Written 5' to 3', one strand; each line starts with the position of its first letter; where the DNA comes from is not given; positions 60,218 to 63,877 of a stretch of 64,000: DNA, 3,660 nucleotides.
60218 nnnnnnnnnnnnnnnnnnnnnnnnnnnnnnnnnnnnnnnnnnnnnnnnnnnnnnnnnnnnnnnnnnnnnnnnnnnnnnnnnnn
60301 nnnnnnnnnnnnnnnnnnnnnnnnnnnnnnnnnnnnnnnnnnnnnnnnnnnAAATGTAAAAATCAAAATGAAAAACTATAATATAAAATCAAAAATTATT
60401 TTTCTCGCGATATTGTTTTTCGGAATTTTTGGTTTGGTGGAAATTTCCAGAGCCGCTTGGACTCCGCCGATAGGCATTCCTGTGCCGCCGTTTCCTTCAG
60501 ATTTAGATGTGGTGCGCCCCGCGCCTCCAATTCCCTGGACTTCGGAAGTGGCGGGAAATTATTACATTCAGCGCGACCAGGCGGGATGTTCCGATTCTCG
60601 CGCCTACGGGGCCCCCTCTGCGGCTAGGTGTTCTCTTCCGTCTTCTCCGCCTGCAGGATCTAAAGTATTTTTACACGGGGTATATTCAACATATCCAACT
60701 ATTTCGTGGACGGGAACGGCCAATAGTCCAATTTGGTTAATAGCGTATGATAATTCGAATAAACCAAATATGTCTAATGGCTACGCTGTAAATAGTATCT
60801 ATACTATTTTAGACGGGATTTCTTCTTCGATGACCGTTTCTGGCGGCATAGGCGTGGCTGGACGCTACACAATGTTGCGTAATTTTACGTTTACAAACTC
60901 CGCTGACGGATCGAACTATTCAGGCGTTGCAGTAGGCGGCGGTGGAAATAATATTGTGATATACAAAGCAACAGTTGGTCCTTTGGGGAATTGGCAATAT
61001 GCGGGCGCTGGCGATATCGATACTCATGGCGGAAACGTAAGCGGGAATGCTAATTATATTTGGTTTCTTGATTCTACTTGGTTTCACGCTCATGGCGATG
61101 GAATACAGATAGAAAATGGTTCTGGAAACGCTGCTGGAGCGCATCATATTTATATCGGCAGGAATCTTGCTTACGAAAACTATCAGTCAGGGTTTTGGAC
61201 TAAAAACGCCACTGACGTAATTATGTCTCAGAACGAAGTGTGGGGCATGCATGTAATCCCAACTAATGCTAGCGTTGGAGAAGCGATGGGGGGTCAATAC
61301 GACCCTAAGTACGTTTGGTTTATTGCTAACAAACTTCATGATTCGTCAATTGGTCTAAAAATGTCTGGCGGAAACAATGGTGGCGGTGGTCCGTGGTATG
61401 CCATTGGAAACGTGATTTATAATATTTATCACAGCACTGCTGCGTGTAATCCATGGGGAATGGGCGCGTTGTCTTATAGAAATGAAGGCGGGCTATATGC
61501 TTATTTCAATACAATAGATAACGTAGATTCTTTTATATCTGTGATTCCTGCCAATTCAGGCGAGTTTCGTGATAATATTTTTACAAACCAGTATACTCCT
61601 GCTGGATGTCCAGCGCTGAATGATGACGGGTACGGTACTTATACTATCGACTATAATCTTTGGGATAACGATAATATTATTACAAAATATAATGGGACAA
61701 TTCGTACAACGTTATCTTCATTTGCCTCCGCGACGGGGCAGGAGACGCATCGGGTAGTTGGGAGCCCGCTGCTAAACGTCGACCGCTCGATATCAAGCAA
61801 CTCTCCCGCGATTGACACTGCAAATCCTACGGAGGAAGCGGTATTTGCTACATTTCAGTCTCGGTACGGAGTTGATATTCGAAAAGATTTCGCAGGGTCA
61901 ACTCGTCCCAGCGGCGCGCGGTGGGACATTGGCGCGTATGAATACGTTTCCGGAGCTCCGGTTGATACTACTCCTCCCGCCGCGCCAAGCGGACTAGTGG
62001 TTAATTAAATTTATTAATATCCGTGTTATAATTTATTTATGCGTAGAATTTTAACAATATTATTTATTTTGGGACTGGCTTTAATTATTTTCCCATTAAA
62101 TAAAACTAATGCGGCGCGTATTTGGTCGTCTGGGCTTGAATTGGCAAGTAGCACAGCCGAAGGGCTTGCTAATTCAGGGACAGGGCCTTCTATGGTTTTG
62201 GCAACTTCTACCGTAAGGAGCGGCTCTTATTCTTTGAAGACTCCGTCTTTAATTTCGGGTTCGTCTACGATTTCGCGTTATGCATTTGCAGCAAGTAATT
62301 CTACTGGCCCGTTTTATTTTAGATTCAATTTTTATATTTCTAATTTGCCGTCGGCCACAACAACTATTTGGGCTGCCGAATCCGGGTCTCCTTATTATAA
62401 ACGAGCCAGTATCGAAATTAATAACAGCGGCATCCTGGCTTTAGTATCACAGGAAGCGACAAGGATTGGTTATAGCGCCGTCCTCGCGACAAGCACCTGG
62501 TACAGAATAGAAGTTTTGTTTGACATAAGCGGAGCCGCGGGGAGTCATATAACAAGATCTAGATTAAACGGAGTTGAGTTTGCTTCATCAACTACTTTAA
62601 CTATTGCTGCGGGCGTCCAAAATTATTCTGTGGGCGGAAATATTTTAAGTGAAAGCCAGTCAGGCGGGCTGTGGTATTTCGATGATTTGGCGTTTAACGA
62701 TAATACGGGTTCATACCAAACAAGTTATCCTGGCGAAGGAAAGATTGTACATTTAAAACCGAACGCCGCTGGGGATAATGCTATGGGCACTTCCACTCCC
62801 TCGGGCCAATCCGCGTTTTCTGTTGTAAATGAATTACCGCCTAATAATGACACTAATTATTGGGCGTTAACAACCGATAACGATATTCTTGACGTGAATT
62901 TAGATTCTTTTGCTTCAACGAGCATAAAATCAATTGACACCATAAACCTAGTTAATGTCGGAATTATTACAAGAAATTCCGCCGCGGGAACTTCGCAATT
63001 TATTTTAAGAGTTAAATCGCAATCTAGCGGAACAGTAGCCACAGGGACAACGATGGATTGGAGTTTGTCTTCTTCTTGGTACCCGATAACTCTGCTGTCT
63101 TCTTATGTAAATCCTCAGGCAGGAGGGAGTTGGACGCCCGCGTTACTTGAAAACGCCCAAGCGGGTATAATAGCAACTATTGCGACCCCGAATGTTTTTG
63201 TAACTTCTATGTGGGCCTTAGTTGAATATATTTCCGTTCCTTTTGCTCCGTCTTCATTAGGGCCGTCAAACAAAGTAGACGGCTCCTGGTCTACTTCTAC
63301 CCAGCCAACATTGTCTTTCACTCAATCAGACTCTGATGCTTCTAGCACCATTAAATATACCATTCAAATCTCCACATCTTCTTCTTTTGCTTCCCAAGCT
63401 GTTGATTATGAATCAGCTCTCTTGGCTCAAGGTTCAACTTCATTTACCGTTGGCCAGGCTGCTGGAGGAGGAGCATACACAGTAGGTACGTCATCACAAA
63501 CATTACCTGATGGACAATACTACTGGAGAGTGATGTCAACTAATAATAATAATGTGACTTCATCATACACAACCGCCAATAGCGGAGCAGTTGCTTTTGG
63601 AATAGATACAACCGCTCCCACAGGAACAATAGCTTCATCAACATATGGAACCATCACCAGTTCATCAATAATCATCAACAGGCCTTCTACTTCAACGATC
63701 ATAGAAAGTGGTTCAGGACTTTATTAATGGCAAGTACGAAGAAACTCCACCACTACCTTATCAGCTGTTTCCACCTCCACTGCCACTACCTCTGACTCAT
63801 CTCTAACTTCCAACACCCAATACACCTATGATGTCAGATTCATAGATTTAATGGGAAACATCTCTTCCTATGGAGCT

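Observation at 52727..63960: Second pilus cluster coupled to four consecutive parallel beta-helix proteins, one with a prepilin leader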

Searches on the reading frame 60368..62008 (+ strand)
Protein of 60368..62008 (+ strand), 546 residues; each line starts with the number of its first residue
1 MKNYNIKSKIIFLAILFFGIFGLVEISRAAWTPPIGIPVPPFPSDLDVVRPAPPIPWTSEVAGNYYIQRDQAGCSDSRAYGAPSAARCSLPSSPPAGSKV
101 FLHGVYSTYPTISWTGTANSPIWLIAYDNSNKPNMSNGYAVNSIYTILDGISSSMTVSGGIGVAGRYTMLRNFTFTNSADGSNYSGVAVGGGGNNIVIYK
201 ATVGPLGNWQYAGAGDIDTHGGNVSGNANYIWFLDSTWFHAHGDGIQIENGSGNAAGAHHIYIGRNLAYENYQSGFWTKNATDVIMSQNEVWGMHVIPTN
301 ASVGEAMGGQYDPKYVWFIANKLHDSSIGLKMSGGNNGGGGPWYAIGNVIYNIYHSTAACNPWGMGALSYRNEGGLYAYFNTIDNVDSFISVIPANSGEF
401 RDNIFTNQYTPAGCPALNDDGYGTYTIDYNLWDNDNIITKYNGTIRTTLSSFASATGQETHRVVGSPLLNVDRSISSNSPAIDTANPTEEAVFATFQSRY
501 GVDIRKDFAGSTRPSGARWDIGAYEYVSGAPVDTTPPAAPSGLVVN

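Call 6: search_protein_families(library=pfam, proteins=[window:60368-62008:+], max_evalue=0.1)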
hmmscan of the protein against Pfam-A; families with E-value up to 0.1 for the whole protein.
window:60368-62008:+ (546 aa): 0 families

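Call 52: search_protein_families(library=ncbifam, proteins=[window:60368-62008:+], max_evalue=0.01)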
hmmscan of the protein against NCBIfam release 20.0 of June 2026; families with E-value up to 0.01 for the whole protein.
window:60368-62008:+ (546 aa): 1 family
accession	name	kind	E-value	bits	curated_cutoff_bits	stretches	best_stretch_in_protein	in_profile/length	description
NF041518.1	choice_anch_Q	domain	4.3e-07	30.1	25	1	475-526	19-57/58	choice-of-anchor Q domain-containing protein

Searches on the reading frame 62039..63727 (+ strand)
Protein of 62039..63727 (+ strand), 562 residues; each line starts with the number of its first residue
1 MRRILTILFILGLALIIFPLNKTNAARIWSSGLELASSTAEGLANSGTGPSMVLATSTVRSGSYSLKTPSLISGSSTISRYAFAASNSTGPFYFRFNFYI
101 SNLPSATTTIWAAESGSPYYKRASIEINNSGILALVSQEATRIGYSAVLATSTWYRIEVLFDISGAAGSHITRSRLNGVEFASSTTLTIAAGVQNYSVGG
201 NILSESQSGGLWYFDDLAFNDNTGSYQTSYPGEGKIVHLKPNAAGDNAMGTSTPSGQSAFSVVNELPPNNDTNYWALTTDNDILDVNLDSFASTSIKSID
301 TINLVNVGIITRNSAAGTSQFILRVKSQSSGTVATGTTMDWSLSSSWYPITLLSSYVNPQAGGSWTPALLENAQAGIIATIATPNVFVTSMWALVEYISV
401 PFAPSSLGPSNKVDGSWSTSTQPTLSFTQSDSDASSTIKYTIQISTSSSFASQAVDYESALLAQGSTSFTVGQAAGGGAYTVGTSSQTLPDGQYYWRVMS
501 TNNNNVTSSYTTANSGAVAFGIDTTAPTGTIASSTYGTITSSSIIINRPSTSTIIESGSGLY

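Call 6: search_protein_families(library=pfam, proteins=[window:62039-63727:+], max_evalue=0.1)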
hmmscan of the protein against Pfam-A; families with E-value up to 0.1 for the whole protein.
window:62039-63727:+ (562 aa): 1 family
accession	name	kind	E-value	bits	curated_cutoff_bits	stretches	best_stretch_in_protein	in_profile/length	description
PF14292.12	SusE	-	0.044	14.4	25.2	1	417-469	29-79/106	SusE outer membrane protein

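Call 52: search_protein_families(library=ncbifam, proteins=[window:62039-63727:+], max_evalue=0.01)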
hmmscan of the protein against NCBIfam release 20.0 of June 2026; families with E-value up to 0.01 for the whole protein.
window:62039-63727:+ (562 aa): 0 families

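Call 102: search_solved_structures(query=window:62039-63724:+, max_evalue=1)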
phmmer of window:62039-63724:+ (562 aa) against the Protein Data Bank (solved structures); distinct sequences matched with E-value up to 1: 0.

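Call 103: search_protein_families(library=pfam, proteins=[window:62039-63724:+], max_evalue=1)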
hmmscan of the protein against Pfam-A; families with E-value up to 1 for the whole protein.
window:62039-63724:+ (562 aa): 2 families
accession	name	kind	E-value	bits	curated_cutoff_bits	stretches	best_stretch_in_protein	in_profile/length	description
PF14292.12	SusE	-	0.044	14.4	25.2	1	417-469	29-79/106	SusE outer membrane protein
PF11687.14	DUF3284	-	0.35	11.2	23.7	0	158-185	21-48/119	Domain of unknown function (DUF3284)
